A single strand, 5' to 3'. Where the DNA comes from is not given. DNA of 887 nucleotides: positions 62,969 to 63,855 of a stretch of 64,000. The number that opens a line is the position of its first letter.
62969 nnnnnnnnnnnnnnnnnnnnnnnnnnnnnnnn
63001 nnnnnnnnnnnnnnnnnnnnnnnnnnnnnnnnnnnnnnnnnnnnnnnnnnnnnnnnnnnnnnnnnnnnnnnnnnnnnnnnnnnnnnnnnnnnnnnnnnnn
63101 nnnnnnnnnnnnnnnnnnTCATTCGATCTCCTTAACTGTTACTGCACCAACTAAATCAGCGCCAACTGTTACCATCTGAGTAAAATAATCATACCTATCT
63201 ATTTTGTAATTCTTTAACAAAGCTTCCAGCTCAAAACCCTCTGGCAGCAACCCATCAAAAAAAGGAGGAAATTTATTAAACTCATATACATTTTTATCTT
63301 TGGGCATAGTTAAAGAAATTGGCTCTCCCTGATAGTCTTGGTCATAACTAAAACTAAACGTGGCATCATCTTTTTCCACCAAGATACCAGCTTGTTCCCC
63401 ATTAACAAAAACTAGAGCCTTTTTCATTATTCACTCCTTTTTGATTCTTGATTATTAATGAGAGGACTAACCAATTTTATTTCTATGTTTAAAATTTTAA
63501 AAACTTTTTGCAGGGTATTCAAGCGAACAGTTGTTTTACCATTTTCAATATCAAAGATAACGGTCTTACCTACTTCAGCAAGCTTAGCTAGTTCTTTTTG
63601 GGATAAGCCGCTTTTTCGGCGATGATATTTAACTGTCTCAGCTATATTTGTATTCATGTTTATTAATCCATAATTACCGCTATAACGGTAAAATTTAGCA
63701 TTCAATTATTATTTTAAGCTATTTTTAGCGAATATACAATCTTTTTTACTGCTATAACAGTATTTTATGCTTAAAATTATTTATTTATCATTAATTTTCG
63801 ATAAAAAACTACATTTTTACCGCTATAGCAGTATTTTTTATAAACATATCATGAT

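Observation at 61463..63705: Tripartite HipB-HipS-HipT toxin-antitoxin module followed by an unannotated small peptide and a Cys-rich protein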

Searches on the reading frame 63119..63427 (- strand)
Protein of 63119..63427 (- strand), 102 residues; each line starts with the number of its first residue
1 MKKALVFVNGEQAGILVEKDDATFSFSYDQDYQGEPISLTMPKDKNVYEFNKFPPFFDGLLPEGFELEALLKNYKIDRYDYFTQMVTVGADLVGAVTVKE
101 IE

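Call 3: search_protein_families(library=pfam, proteins=[window:63119-63427:-], max_evalue=1)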
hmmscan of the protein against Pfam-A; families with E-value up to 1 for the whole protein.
window:63119-63427:- (102 aa): 2 families
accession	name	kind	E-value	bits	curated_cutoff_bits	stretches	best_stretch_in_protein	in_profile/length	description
PF13657.11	Couple_hipA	-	9e-24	84.3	22.5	1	5-98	2-98/99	HipA N-terminal domain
PF24406.1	nSTAND_NTPase4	-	0.084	13.4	27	1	9-28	31-50/58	Novel STAND NTPase 4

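Call 57: search_solved_structures(query=window:63119-63427:-, show_alignments=1)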
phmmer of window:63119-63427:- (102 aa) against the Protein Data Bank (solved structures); distinct sequences matched with E-value up to 0.001: 13.
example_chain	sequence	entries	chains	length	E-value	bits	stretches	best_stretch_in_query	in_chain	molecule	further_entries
7vkb_B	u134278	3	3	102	3.4e-36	126.9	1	1-101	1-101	HipA (Persistence to inhibition of murein or DNA biosynthesis) | HipS(Lp)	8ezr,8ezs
7czo_A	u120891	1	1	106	1.9e-14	57.1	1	4-100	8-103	Uncharacterized protein HI_0666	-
7ab3_B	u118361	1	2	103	3.3e-08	37.1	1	5-98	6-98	Couple_hipA domain-containing protein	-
7ab4_B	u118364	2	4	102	3.4e-08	37.1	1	5-98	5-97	Couple_hipA domain-containing protein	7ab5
3fbr_A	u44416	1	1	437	0.00037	24.1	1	2-98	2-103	Serine/threonine-protein kinase toxin HipA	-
3dnt_A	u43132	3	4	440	0.00038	24.1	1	2-98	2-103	Protein hipA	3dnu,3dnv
3hzi_A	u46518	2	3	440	0.00038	24.1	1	2-98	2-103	Protein hipA | Serine/threonine-protein kinase HipA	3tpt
3tpd_A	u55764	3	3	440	0.00038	24.1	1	2-98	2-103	Serine/threonine-protein kinase HipA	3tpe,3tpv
3tpb_A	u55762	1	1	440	0.00039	24.1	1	2-98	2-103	Serine/threonine-protein kinase HipA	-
2wiu_A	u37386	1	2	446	0.00039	24.1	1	2-98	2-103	PROTEIN HIPA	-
5k98_A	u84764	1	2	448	0.00066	23.3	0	3-98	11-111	Serine/threonine-protein kinase HipA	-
4yg7_D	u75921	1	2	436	0.00075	23.2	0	3-98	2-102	Serine/threonine-protein kinase HipA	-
4pu3_A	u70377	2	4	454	0.00096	22.8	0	22-97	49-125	Toxin-antitoxin system toxin HipA family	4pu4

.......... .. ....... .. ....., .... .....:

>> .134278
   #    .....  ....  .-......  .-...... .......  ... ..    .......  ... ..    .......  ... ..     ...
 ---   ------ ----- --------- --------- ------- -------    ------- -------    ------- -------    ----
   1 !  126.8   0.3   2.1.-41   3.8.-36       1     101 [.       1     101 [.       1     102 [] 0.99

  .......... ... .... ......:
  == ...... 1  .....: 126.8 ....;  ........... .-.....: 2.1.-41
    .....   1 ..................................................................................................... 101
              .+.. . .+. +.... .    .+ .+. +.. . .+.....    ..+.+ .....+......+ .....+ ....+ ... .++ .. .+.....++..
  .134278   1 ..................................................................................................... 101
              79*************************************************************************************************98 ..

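Call 65: search_protein_families(library=ncbifam, proteins=[window:63119-63427:-], max_evalue=0.1)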
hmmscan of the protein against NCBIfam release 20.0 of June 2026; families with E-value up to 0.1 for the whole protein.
window:63119-63427:- (102 aa): 1 family
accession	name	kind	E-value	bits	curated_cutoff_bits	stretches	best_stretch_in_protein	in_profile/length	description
TIGR03071.1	couple_hipA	domain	1.8e-26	92.2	27.8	1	4-98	2-100/101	HipA N-terminal domain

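Call 66: search_protein_families(library=padloc, proteins=[window:63119-63427:-], max_evalue=0.1)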
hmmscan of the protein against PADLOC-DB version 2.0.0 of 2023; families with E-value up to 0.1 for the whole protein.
window:63119-63427:- (102 aa): 1 family
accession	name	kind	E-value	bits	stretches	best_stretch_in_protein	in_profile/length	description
PDLC04349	PDC-M03B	-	0.006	14.2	1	21-92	31-109/232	-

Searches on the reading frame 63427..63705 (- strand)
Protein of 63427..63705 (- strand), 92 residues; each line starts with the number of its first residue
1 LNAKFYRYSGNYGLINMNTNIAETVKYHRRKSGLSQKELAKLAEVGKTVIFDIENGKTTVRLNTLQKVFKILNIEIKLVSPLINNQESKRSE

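Call 3: search_protein_families(library=pfam, proteins=[window:63427-63705:-], max_evalue=1)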
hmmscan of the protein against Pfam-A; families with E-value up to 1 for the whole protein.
window:63427-63705:- (92 aa): 7 families
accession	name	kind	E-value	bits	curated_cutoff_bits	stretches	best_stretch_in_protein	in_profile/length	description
PF01381.28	HTH_3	-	4.3e-12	46.3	23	1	26-76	2-52/55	Helix-turn-helix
PF13560.12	HTH_31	-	3e-06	27.9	27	1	23-66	4-48/64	Helix-turn-helix domain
PF13443.12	HTH_26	-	3.3e-05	24.5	22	1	31-76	8-54/63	Cro/C1-type HTH DNA-binding domain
PF12844.13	HTH_19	-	0.00014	22.2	30.2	1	26-76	5-55/64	Helix-turn-helix domain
PF15731.11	MqsA_antitoxin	-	0.0032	18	30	1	16-74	65-122/131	Antitoxin component of bacterial toxin-antitoxin system, MqsA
PF13744.12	HTH_37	-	0.091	13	27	1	17-58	15-56/80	Helix-turn-helix domain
PF08225.16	Antimicrobial19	-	0.38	10.8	19.4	0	62-80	2-20/23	Pseudin antimicrobial peptide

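Call 58: search_solved_structures(query=window:63427-63657:-, show_alignments=1)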
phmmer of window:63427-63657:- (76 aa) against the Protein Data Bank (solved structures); distinct sequences matched with E-value up to 0.001: 8.
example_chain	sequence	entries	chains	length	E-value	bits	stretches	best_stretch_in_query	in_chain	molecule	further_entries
8ezt_A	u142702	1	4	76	1.4e-20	75.5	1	4-68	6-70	HipB(Lp)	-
2mez_A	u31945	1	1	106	4.6e-07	33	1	5-74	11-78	Multiprotein Bridging Factor (MBP-like)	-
8tac_A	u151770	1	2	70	9.7e-06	28.9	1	5-58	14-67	DBP48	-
6af3_B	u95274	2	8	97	7.5e-05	26.1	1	12-65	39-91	HigA antitoxin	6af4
2b5a_A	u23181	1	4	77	9.5e-05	25.7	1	5-59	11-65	C.BclI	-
6rnz_A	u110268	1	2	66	0.00066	23.1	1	7-60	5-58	HTH-type transcriptional regulator DdrOC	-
5tn0_A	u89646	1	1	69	0.00075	22.9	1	5-61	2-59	HTH-type transcriptional regulator SinR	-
3qq6_A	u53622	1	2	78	0.00079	22.8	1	5-61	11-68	HTH-type transcriptional regulator sinR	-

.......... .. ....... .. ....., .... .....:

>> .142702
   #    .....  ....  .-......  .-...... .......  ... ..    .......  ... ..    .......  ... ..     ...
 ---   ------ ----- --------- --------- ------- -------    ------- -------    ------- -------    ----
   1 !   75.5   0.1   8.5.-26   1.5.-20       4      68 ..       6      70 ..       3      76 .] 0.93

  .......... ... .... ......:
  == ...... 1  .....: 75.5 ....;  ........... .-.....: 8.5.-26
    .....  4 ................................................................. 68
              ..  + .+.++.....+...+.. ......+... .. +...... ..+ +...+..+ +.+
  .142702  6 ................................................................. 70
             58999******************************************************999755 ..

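Call 65: search_protein_families(library=ncbifam, proteins=[window:63427-63657:-], max_evalue=0.1)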
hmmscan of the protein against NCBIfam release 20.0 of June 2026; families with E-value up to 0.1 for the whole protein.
window:63427-63657:- (76 aa): 20 families
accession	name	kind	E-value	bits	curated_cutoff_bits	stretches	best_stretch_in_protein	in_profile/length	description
TIGR03070.1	couple_hipB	subfamily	4e-19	68.3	71.65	1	4-60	2-58/58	type II toxin-antitoxin system Y4mF family antitoxin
NF007408.0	PRK09943.1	equivalog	2.8e-07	30.3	211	1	7-60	10-63/185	HTH-type transcriptional regulator PuuR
TIGR00270.2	TIGR00270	equivalog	3.1e-07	30.3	110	1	4-61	75-132/159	multiprotein bridging factor aMBF1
NF007271.0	PRK09726.1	equivalog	7.6e-07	29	79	1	3-64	11-72/88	type II toxin-antitoxin system antitoxin HipB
NF006015.0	PRK08154.1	subfamily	1.2e-06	27.9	204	1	3-63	29-89/314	anaerobic benzoate catabolism transcriptional regulator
NF047948.1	male_kill_WMK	equivalog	2.3e-06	27.3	300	1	4-65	162-223/300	WO male-killing family protein Wmk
NF048000.1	ECH1013_TF_S24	equivalog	2.8e-05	24.1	300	1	5-59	3-58/204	ECH_1013 family putative transcriptional regulator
NF041951.1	phage_RstR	subfamily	4.3e-05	23.7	80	1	5-61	3-59/108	RstR family transcriptional repressor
TIGR03830.1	CxxCG_CxxCG_HTH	subfamily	5.1e-05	23.1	61.8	1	6-62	67-122/127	type II TA system antitoxin MqsA family protein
NF007257.0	PRK09706.1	subfamily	8.5e-05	22.4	101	1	2-57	3-58/135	transcriptional repressor DicA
NF046032.1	TransRegSlrRBacil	equivalog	0.00058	20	250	1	6-61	3-59/149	HTH-type transcriptional regulator SlrR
NF052239.1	antitox_spr1629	equivalog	0.002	17.3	335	1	7-62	5-60/377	spr1629 family repressor/antitoxin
NF041493.1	MobT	equivalog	0.0028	16.5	600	1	10-57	2-49/383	MobT family relaxase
NF041575.1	antitoxPezA_Strep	equivalog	0.0035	17.3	290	1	5-59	2-56/158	type II toxin-antitoxin system antitoxin PezA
NF003162.0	PRK04140.1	equivalog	0.0038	16.3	263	1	7-67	129-189/317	transcriptional regulator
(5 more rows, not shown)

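Call 66: search_protein_families(library=padloc, proteins=[window:63427-63657:-], max_evalue=0.1)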
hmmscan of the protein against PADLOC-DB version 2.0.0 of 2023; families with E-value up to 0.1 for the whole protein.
window:63427-63657:- (76 aa): 19 families
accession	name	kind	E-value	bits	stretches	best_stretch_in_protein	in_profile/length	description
PDLC02926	HTH_VI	-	8.6e-13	46.4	1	4-69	1-66/92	-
PDLC03665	Control_protein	-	1.1e-08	33.3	1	6-61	10-66/77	control protein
PDLC03536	REase_II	-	5.3e-07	27.5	1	5-60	11-66/237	Type II restriction enzyme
PDLC04142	capH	-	8.1e-07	28.1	1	1-73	3-72/103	capH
PDLC03666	Control_protein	-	1e-06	27.1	1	6-67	8-69/77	control protein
PDLC03947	RmrA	-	6.2e-06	23.3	1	2-68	9-75/383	-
PDLC04775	PDC-M69A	-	8.3e-06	24.3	1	4-61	7-64/113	-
PDLC03671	Control_protein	-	2e-05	22.7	1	5-60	15-70/84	control protein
PDLC03954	RmrA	-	0.00018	18.6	1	6-63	12-69/380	-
PDLC03951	RmrA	-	0.00023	18.3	1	8-72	12-76/400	-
PDLC03953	RmrA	-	0.00024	18.4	1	3-56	4-57/373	-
PDLC03949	RmrA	-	0.00024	18.1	1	9-61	7-59/363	-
PDLC03945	RmrA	-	0.00034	17.9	1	7-62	5-60/394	-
PDLC03944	RmrA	-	0.00035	17.7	1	7-58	9-60/384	-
PDLC03946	RmrA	-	0.0013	15.6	1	9-60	7-58/357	-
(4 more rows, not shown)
